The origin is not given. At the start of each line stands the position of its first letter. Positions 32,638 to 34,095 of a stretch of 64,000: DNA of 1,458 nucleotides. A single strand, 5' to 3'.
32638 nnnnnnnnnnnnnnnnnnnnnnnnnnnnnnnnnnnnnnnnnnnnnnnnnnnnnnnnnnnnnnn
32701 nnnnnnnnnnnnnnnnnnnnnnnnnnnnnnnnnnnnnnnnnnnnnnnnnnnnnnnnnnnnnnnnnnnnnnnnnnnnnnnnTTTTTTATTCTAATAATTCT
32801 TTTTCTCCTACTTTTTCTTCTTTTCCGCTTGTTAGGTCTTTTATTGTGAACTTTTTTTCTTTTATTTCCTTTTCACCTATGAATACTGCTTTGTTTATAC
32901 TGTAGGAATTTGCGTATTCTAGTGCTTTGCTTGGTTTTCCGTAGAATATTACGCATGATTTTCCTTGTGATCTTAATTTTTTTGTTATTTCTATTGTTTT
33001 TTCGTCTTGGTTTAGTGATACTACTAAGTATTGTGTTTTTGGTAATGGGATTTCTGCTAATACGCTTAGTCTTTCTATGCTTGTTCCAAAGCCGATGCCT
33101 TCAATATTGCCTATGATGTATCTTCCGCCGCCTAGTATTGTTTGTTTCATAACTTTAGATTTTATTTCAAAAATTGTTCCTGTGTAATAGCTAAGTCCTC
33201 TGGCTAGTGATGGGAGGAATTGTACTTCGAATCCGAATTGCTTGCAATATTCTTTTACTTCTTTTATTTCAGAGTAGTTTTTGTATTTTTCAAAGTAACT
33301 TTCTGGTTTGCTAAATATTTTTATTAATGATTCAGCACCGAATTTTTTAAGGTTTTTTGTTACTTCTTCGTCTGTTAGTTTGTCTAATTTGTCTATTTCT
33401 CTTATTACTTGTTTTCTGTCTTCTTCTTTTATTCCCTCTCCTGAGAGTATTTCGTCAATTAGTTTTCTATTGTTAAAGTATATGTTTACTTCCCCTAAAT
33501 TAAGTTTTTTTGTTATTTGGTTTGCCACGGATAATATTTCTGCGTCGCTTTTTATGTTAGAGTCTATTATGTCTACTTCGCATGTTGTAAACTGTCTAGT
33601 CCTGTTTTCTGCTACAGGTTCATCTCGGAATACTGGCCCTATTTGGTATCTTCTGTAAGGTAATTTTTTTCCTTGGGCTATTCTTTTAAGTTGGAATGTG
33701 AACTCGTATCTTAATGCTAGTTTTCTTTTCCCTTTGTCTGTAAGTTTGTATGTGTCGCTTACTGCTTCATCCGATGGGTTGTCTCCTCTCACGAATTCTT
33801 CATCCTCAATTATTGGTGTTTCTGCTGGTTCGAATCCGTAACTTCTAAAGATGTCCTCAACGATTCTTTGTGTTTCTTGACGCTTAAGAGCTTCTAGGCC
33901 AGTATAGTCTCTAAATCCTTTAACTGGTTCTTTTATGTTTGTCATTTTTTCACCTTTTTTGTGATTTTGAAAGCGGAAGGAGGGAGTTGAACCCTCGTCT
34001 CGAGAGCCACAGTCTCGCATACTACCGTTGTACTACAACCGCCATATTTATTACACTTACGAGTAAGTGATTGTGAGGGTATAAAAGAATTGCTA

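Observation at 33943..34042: tRNA-His with two U-U acceptor mismatches sits directly upstream of hisS; the long ORF call reads through the tRNA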

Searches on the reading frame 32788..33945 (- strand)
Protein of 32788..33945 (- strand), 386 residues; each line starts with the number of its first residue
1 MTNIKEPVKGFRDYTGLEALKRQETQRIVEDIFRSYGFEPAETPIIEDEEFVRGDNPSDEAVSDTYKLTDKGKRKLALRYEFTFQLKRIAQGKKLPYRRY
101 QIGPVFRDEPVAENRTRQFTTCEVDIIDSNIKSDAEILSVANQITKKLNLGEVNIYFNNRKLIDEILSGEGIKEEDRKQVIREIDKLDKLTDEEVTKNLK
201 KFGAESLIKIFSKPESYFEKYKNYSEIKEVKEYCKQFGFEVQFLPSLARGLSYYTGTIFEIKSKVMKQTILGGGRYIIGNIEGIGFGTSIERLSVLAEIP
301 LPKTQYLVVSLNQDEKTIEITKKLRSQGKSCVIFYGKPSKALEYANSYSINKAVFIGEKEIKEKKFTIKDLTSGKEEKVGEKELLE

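Call 7: find_homologous_proteins(query=window:32788-33945:-)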
Query window:32788-33945:- (386 aa): 7933 proteins with E <= 0.001 among 8000 candidates; the best 120 are listed.
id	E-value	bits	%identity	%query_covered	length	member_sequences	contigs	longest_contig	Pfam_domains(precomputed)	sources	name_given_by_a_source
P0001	1.5e-245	832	100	100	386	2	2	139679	PF13393.12,PF03129.26,PF01409.26,PF00152.26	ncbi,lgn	ncbi:MAG: ATP phosphoribosyltransferase regulatory subunit [Nanoarchaeota archaeon]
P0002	1.8e-186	638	74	100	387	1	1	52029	PF13393.12,PF01409.26,PF00152.26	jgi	jgi:histidyl-tRNA synthetase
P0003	7.4e-186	636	75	100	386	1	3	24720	PF13393.12,PF03129.26,PF00152.26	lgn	-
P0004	3.7e-155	535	65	97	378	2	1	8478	PF13393.12,PF01409.26,PF00587.31,PF00152.26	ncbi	-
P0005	7.6e-154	531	65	97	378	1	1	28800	PF13393.12,PF01409.26,PF00587.31,PF00152.26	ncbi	-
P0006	5.0e-152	525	64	96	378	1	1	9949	PF13393.12,PF01409.26,PF00587.31,PF00152.26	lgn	-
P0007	6.7e-149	514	62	96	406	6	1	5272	PF13393.12,PF00152.26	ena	-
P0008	1.1e-148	514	63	97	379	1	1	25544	PF13393.12,PF01409.26,PF00587.31,PF00152.26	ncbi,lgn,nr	ncbi:histidine--tRNA ligase [Candidatus Pacearchaeota archaeon]|nr:histidine--tRNA ligase [Candidatu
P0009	8.4e-147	507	61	99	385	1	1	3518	PF13393.12,PF03129.26,PF01409.26,PF00587.31,PF00152.26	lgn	-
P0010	9.0e-147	507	66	92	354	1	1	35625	PF13393.12,PF01409.26,PF00587.31,PF00152.26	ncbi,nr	ncbi:ATP phosphoribosyltransferase regulatory subunit, partial [Candidatus Pacearchaeota archaeon]|n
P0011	3.4e-146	505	62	98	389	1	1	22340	PF13393.12,PF03129.26,PF01409.26,PF00587.31,PF00152.26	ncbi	-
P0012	4.1e-146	505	64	96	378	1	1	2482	PF13393.12,PF03129.26,PF01409.26,PF00587.31,PF00152.26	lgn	-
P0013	7.5e-146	504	64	96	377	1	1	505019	PF13393.12,PF03129.26,PF01409.26,PF00587.31,PF00152.26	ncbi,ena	-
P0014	4.0e-145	502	62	97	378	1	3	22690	PF13393.12,PF03129.26,PF01409.26,PF00587.31,PF00152.26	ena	-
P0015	7.3e-145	501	63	96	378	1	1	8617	PF13393.12,PF03129.26,PF01409.26,PF00587.31,PF00152.26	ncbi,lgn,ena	-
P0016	7.6e-145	501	62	96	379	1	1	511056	PF13393.12,PF01409.26,PF00587.31,PF00152.26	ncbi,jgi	-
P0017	9.0e-145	501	60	96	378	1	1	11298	PF13393.12,PF03129.26,PF01409.26,PF00587.31,PF00152.26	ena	-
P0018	2.1e-144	500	62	100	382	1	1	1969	PF13393.12,PF03129.26,PF01409.26,PF00587.31,PF00152.26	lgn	-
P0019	6.8e-144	498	60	98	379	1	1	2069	PF13393.12,PF03129.26,PF01409.26,PF00587.31,PF00152.26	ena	-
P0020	1.5e-143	497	58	100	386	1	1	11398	PF13393.12,PF03129.26,PF01409.26,PF00587.31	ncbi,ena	-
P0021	3.1e-143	496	59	98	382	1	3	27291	PF13393.12,PF03129.26,PF01409.26,PF00587.31,PF00152.26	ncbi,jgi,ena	-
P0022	3.8e-143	495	61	97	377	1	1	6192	PF13393.12,PF01409.26,PF00587.31,PF00152.26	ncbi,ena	ncbi:MAG: ATP phosphoribosyltransferase regulatory subunit [Nanoarchaeota archaeon]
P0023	3.8e-143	495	62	96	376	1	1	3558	PF13393.12,PF03129.26,PF01409.26,PF00587.31,PF00152.26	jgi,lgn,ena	-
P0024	5.0e-143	495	59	97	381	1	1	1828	PF13393.12,PF03129.26,PF01409.26,PF00587.31,PF00152.26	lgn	-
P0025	5.1e-143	495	62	96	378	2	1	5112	PF13393.12,PF03129.26,PF01409.26,PF00587.31,PF00152.26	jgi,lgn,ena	-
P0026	5.4e-143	495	61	97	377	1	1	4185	PF13393.12,PF01409.26,PF00587.31,PF00152.26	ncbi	-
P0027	9.6e-143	494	63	96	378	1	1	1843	PF13393.12,PF03129.26,PF01409.26,PF00587.31,PF00152.26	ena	-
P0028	1.9e-142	493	60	99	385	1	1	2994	PF13393.12,PF03129.26,PF00587.31,PF00152.26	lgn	-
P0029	2.0e-142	493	59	99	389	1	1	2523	PF13393.12,PF03129.26,PF01409.26,PF00587.31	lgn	-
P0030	2.6e-142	493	60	98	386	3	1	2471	PF13393.12,PF03129.26,PF01409.26,PF00587.31,PF00152.26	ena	-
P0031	5.6e-142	492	60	96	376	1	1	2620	PF13393.12,PF03129.26,PF01409.26,PF00587.31,PF00152.26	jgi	-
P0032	1.5e-141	490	60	96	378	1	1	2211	PF13393.12,PF01409.26,PF00587.31,PF00152.26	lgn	-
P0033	2.0e-141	490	59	97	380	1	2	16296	PF13393.12,PF03129.26,PF01409.26,PF00587.31,PF00152.26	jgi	-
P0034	2.1e-141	490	60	96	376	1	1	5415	PF13393.12,PF03129.26,PF01409.26,PF00587.31,PF00152.26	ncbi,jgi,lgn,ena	-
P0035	2.1e-141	490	58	99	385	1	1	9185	PF13393.12,PF03129.26,PF01409.26,PF00152.26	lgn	-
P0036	4.3e-141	489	59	98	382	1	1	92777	PF13393.12,PF03129.26,PF01409.26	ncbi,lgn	-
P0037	9.0e-141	488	61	97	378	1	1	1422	PF13393.12,PF03129.26,PF01409.26,PF00587.31,PF00152.26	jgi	-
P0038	9.6e-141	488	60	98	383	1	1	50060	PF13393.12,PF03129.26,PF01409.26,PF00587.31,PF00152.26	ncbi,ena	-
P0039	1.2e-140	487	60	96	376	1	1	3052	PF13393.12,PF03129.26,PF01409.26,PF00587.31,PF00152.26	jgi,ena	-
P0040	1.6e-140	487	61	98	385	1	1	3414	PF13393.12,PF03129.26,PF01409.26,PF00587.31,PF00152.26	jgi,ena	-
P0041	1.9e-140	487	60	92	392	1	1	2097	PF13393.12,PF03129.26,PF01409.26,PF00587.31,PF00152.26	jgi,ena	-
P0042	2.6e-140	486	59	98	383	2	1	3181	PF13393.12,PF03129.26,PF01409.26,PF00587.31,PF00152.26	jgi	-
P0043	3.3e-140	486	59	98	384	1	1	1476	PF13393.12,PF03129.26,PF01409.26,PF00587.31,PF00152.26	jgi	-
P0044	3.9e-140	486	61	98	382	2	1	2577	PF13393.12,PF03129.26,PF01409.26,PF00587.31,PF00152.26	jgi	-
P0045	3.9e-140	486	62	96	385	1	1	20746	PF13393.12,PF03129.26,PF01409.26,PF00587.31,PF00152.26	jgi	jgi:histidyl-tRNA synthetase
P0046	4.8e-140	485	59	98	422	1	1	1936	PF13393.12,PF03129.26,PF01409.26,PF00587.31,PF00152.26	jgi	jgi:histidyl-tRNA synthetase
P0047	4.8e-140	485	59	98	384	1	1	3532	PF13393.12,PF03129.26,PF01409.26,PF00587.31,PF00152.26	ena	-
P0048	5.3e-140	485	59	98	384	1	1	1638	PF13393.12,PF03129.26,PF01409.26,PF00587.31,PF00152.26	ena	-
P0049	5.9e-140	485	59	97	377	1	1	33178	PF13393.12,PF01409.26,PF00587.31,PF00152.26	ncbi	-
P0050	6.5e-140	485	59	97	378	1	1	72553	PF13393.12,PF01409.26,PF00587.31,PF00152.26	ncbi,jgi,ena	ncbi:MAG: ATP phosphoribosyltransferase regulatory subunit [Candidatus Pacearchaeota archaeon]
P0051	7.2e-140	485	62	99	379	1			PF13393.12,PF03129.26,PF01409.26,PF00587.31,PF00152.26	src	-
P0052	1.1e-139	484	58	98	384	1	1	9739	PF13393.12,PF03129.26,PF01409.26,PF00587.31,PF00152.26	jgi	-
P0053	1.1e-139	484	58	100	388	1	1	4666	PF13393.12,PF03129.26,PF01409.26,PF00587.31,PF00152.26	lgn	-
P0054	1.2e-139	484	60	96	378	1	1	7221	PF13393.12,PF03129.26,PF01409.26,PF00587.31,PF00152.26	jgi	jgi:histidyl-tRNA synthetase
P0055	1.2e-139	484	58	98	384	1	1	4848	PF13393.12,PF03129.26,PF01409.26,PF00587.31,PF00152.26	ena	-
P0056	1.4e-139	484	60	96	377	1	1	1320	PF13393.12,PF03129.26,PF01409.26,PF00587.31,PF00152.26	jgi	-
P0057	1.4e-139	484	59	96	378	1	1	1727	PF13393.12,PF03129.26,PF01409.26,PF00587.31,PF00152.26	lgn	-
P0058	1.4e-139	484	60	96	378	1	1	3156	PF13393.12,PF03129.26,PF01409.26,PF00587.31,PF00152.26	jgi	-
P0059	1.6e-139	483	60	96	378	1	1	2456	PF13393.12,PF01409.26,PF00587.31,PF00152.26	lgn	-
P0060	1.6e-139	483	58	99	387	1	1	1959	PF13393.12,PF03129.26,PF01409.26,PF00587.31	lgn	-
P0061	1.8e-139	483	61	96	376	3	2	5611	PF13393.12,PF01409.26,PF00587.31,PF00152.26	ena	-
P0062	2.1e-139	483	60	96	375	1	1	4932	PF13393.12,PF01409.26,PF00587.31,PF00152.26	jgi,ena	-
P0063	2.1e-139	483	60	96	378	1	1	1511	PF13393.12,PF03129.26,PF01409.26,PF00587.31,PF00152.26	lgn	-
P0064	2.1e-139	483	59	97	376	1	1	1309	PF13393.12,PF03129.26,PF01409.26,PF00152.26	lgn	-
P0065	3.5e-139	482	59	96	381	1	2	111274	PF13393.12,PF03129.26,PF01409.26,PF00587.31,PF00152.26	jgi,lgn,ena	jgi:histidyl-tRNA synthetase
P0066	3.8e-139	482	58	99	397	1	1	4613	PF13393.12,PF03129.26,PF01409.26,PF00587.31,PF00152.26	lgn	-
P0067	4.0e-139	482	58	98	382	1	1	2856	PF13393.12,PF03129.26,PF01409.26,PF00587.31,PF00152.26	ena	-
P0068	5.1e-139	482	58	100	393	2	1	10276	PF13393.12,PF03129.26,PF01409.26,PF00587.31,PF00152.26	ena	-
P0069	7.1e-139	481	60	97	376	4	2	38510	PF13393.12,PF01409.26,PF00587.31,PF00152.26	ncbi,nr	ncbi:hypothetical protein A3K82_01375 [Candidatus Pacearchaeota archaeon RBG_19FT_COMBO_34_9]|nr:MAG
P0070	7.9e-139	481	60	96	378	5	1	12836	PF13393.12,PF03129.26,PF01409.26,PF00587.31,PF00152.26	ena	-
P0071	8.1e-139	481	59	97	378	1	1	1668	PF13393.12,PF03129.26,PF01409.26,PF00587.31,PF00152.26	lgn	-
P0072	9.5e-139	481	60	96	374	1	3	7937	PF13393.12,PF03129.26,PF01409.26,PF00587.31,PF00152.26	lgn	-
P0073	9.7e-139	481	60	96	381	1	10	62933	PF13393.12,PF03129.26,PF01409.26,PF00587.31,PF00152.26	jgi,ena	-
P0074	1.1e-138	481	60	98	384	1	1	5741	PF13393.12,PF03129.26,PF01409.26,PF00587.31,PF00152.26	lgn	-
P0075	1.6e-138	480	62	96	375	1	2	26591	PF13393.12,PF01409.26,PF00587.31,PF00152.26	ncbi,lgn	-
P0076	2.0e-138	480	58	96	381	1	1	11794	PF13393.12,PF03129.26,PF01409.26,PF00587.31,PF00152.26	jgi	jgi:histidyl-tRNA synthetase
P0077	2.1e-138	480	60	96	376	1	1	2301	PF13393.12,PF01409.26,PF00587.31,PF00152.26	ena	-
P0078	2.1e-138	480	58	96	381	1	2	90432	PF13393.12,PF03129.26,PF01409.26,PF00587.31,PF00152.26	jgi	jgi:histidyl-tRNA synthetase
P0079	2.7e-138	479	61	100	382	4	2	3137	PF13393.12,PF03129.26,PF01409.26,PF00587.31,PF00152.26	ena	-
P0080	2.8e-138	479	59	98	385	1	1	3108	PF13393.12,PF03129.26,PF00587.31,PF00152.26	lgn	-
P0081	3.0e-138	479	59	97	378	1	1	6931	PF13393.12,PF03129.26,PF01409.26,PF00587.31,PF00152.26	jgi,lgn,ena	-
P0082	3.1e-138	479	60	97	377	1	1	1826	PF13393.12,PF03129.26,PF01409.26,PF00587.31,PF00152.26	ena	-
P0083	3.1e-138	479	60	96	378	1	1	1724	PF13393.12,PF01409.26,PF00587.31,PF00152.26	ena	-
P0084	3.4e-138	479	60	98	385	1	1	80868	PF13393.12,PF03129.26,PF00587.31,PF00152.26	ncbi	ncbi:MAG: histidine--tRNA ligase [Candidatus Nanoarchaeia archaeon]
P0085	4.0e-138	479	58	96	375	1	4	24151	PF13393.12,PF03129.26,PF01409.26,PF00587.31,PF00152.26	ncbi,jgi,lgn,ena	-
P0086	4.3e-138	479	57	97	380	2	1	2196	PF13393.12,PF03129.26,PF01409.26,PF00587.31,PF00152.26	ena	-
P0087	5.1e-138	479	63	96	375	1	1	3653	PF13393.12,PF03129.26,PF01409.26,PF00587.31,PF00152.26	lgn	-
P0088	5.1e-138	479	58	97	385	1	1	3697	PF13393.12,PF03129.26,PF01409.26,PF00587.31,PF00152.26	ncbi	ncbi:MAG: histidine--tRNA ligase [Minisyncoccales bacterium]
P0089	6.0e-138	478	56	100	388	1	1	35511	PF13393.12,PF03129.26,PF01409.26,PF00587.31,PF00152.26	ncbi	-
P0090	6.2e-138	478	58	99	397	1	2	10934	PF13393.12,PF03129.26,PF01409.26,PF00587.31,PF00152.26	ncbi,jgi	-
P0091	7.8e-138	478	58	100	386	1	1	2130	PF13393.12,PF03129.26,PF01409.26,PF00587.31,PF00152.26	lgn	-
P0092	7.8e-138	478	57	98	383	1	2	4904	PF13393.12,PF03129.26,PF01409.26,PF00587.31,PF00152.26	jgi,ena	-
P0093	8.5e-138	478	59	96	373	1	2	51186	PF13393.12,PF03129.26,PF01409.26,PF00587.31,PF00152.26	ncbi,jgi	-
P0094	8.7e-138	478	57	100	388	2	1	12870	PF13393.12,PF03129.26,PF01409.26,PF00587.31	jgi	-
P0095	9.9e-138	478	57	99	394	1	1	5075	PF13393.12,PF03129.26,PF01409.26,PF00587.31,PF00152.26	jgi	-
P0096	1.0e-137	478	59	98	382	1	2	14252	PF13393.12,PF03129.26,PF01409.26,PF00587.31,PF00152.26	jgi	jgi:histidyl-tRNA synthetase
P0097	1.1e-137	477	59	96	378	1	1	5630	PF13393.12,PF03129.26,PF01409.26,PF00587.31,PF00152.26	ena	-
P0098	1.1e-137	477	59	96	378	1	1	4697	PF13393.12,PF03129.26,PF01409.26,PF00587.31,PF00152.26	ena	-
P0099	1.2e-137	477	58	98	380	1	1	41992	PF13393.12,PF03129.26,PF01409.26,PF00587.31,PF00152.26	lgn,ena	-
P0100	1.2e-137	477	58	98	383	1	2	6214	PF13393.12,PF03129.26,PF01409.26,PF00587.31,PF00152.26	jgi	-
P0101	1.4e-137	477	59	96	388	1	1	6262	PF13393.12,PF03129.26,PF01409.26,PF00587.31,PF00152.26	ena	-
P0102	1.9e-137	477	58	98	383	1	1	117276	PF13393.12,PF03129.26,PF00587.31,PF00152.26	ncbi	ncbi:MAG: ATP phosphoribosyltransferase regulatory subunit [Candidatus Pacearchaeota archaeon]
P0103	2.1e-137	477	60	96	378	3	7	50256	PF13393.12,PF03129.26,PF01409.26,PF00587.31,PF00152.26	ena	-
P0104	2.7e-137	476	60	96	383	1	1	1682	PF13393.12,PF03129.26,PF01409.26,PF00587.31,PF00152.26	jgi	-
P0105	2.9e-137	476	58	98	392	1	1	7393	PF13393.12,PF03129.26,PF01409.26,PF00587.31,PF00152.26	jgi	-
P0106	2.9e-137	476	59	96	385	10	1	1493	PF13393.12,PF03129.26,PF01409.26,PF00587.31,PF00152.26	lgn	-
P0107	3.2e-137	476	58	96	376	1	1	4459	PF13393.12,PF03129.26,PF01409.26,PF00587.31,PF00152.26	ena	-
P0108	3.4e-137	476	57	98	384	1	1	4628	PF13393.12,PF03129.26,PF01409.26,PF00587.31,PF00152.26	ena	-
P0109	3.4e-137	476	57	100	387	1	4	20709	PF13393.12,PF03129.26,PF01409.26,PF00587.31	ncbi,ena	ncbi:MAG: ATP phosphoribosyltransferase regulatory subunit [Nanoarchaeota archaeon]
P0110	3.6e-137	476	58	98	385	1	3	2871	PF13393.12,PF03129.26,PF01409.26,PF00587.31,PF00152.26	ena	-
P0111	4.0e-137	476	59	98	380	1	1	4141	PF13393.12,PF03129.26,PF01409.26,PF00587.31,PF00152.26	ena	-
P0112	4.2e-137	476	61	100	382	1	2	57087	PF13393.12,PF01409.26,PF00587.31,PF00152.26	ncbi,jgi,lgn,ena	-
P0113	4.2e-137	476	58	99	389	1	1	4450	PF13393.12,PF03129.26,PF01409.26,PF00587.31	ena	-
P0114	4.7e-137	475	57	98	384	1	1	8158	PF13393.12,PF03129.26,PF01409.26,PF00587.31,PF00152.26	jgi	-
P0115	4.8e-137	475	59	96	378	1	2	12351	PF13393.12,PF03129.26,PF01409.26,PF00587.31,PF00152.26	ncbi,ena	-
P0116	5.2e-137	475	59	99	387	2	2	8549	PF13393.12,PF03129.26,PF01409.26,PF00587.31,PF00152.26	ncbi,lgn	-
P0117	5.3e-137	475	58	97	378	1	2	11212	PF13393.12,PF03129.26,PF01409.26,PF00587.31,PF00152.26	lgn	-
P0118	5.5e-137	475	58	99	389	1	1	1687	PF13393.12,PF03129.26,PF01409.26,PF00587.31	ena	-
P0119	5.8e-137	475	60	96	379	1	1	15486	PF13393.12,PF03129.26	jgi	-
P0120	6.0e-137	475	59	96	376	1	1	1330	PF13393.12,PF03129.26,PF01409.26,PF00587.31,PF00152.26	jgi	jgi:histidyl-tRNA synthetase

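Call 8: search_protein_families(library=pfam, proteins=[window:32788-33945:-])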
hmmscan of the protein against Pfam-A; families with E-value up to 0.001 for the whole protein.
window:32788-33945:- (386 aa): 5 families
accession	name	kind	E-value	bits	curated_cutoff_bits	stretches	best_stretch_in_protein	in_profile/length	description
PF13393.11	tRNA-synt_His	-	2.1e-34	119.6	25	1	10-292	1-307/308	Histidyl-tRNA synthetase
PF01409.25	tRNA-synt_2d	-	4e-09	36.7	19.8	1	23-149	20-154/246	tRNA synthetases class II core domain (F)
PF03129.25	HGTP_anticodon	-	1.7e-07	31.7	21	1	307-385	3-88/94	Anticodon binding domain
PF00152.25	tRNA-synt_2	-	1.7e-06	27.7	25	1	22-147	25-139/308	tRNA synthetases class II (D, K and N)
PF00587.30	tRNA-synt_2b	-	0.00013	22.5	29.3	1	87-145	27-88/179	tRNA synthetase class II core domain (G, H, P, S and T)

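Call 10: find_related_loci(query=A1, collection=genome_contigs, flank=2500)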
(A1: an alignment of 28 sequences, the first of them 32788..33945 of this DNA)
Query A1 (386 aa) in genome_contigs; peptide patterns used: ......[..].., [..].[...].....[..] (x = any residue, [..] = any of these).
599 stretches matched a pattern (row limit reached: there are more); 552 encode a relative of the query (tblastn E <= 1e-3); the best 80 are kept; 80 distinct loci.
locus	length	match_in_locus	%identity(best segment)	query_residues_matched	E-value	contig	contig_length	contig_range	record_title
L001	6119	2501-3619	65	4-376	7e-157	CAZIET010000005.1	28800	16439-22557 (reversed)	MAG TPA_asm: Candidatus Woesearchaeota archaeon isolate SRP269290_co7_543 genome assembly, contig: NODE_449_length_28800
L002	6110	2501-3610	62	8-376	2e-156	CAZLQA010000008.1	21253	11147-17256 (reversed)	MAG TPA_asm: Candidatus Woesearchaeota archaeon isolate SRP050083_co1_286 genome assembly, contig: NODE_955_length_21253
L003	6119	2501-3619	63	4-376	8e-155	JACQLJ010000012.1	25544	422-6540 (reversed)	MAG: Candidatus Pacearchaeota archaeon isolate NC_groundwater_1200_Ag_S-0.1um_34_115 S_p1_S3_coassembly_k141_843438, who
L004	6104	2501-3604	62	6-374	6e-153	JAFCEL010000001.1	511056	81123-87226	Candidatus Pacearchaeota archaeon isolate Meg22_1214_Bin_108 Meg22_1214_Bin_108_scaffold_14, whole genome shotgun sequen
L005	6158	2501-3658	58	1-386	1e-151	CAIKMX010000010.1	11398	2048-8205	uncultured archaeon isolate AlinenLipids_bin-4003 genome assembly, contig: bin-4003:10/70, whole genome shotgun sequence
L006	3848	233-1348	61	1-376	3e-153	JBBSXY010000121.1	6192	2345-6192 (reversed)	MAG: Nanoarchaeota archaeon isolate H32-bin010 H32_bin010_000000000121, whole genome shotgun sequence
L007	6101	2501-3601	62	6-376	1e-147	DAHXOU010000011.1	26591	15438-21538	MAG TPA_asm: Nanoarchaeota archaeon isolate clean1862 k141_334708, whole genome shotgun sequence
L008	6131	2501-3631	59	6-385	1e-146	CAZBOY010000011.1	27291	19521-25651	MAG TPA_asm: Candidatus Woesearchaeota archaeon isolate SRP178699_co2_446 genome assembly, contig: NODE_961_length_27291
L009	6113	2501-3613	60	6-380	7e-146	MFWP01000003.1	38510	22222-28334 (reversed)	MAG: Candidatus Pacearchaeota archaeon RBG_19FT_COMBO_34_9 rbg_19ft_combo_scaffold_1933, whole genome shotgun sequence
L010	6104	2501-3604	60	6-376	4e-146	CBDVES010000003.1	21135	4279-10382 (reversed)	MAG TPA_asm: uncultured archaeon isolate SRR22302360_concoct_122 genome assembly, contig: ERZ25073602.591, whole genome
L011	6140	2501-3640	58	6-386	1e-145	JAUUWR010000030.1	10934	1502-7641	MAG: bacterium isolate CSMAG_44 CSMAG_44_k141_406071_length_10934_cov_5.0000, whole genome shotgun sequence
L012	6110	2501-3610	59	6-376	7e-145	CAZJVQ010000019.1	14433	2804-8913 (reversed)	MAG TPA_asm: Candidatus Woesearchaeota archaeon isolate binchicken_co136_21 genome assembly, contig: NODE_1888_length_14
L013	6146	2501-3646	56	1-385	9e-145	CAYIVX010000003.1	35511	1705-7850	MAG TPA_asm: Candidatus Woesearchaeota archaeon isolate ERP119705_co5_617 genome assembly, contig: NODE_1353_length_3551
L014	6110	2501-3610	59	6-376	1e-144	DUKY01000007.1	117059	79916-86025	MAG TPA_asm: Nanoarchaeota archaeon isolate UBA9966 contig_3711, whole genome shotgun sequence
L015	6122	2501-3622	58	8-384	8e-145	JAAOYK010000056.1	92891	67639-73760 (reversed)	Candidatus Pacearchaeota archaeon isolate DPANNHV_H1.bin.39 k83_2673734, whole genome shotgun sequence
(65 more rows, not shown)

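Call 34: find_encoding_contigs(protein=P0002, flank=3000, max_places=2)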
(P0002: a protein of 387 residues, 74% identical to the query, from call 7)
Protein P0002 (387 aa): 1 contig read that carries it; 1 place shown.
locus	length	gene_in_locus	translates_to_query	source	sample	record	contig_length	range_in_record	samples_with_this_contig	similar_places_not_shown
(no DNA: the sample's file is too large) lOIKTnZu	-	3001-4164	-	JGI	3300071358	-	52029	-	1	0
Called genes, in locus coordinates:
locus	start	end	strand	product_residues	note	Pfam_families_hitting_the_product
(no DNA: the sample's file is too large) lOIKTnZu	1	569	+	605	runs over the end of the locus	-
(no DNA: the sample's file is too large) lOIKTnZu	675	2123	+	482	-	-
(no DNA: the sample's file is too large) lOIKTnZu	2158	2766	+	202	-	-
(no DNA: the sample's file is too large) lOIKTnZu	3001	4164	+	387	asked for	PF01409:tRNA-synt_2d (faint), PF13393:tRNA-synt_His, PF00152:tRNA-synt_2 (weak)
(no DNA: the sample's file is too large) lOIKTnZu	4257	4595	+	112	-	-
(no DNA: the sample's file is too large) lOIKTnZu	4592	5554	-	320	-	PF02616:SMC_ScpA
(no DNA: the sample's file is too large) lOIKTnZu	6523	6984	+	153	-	-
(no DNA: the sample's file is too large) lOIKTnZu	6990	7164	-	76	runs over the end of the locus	PF01599:Ribosomal_S27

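Call 35: find_encoding_contigs(protein=P0003, flank=3000, max_places=2)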
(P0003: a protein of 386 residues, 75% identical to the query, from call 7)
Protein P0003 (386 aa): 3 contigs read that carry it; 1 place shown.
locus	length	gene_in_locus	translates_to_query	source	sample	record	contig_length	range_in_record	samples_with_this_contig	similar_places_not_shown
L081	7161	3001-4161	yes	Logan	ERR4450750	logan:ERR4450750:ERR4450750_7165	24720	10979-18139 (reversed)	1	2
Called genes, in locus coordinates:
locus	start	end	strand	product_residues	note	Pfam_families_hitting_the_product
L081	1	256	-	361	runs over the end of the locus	PF06559:DCD_N, PF22769:DCD, PF22569:DCD_C, PF22769:DCD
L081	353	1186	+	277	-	PF00089:Trypsin, PF13365:Trypsin_2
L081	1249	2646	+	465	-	-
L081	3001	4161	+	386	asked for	PF00152:tRNA-synt_2 (weak), PF13393:tRNA-synt_His, PF03129:HGTP_anticodon (weak)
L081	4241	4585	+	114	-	-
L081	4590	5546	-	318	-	PF02616:SMC_ScpA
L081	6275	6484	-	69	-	PF01599:Ribosomal_S27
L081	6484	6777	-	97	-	PF01282:Ribosomal_S24e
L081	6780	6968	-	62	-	PF06093:Spt4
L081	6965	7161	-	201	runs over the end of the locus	PF03876:SHS2_Rpb7-N, PF00575:S1 (faint)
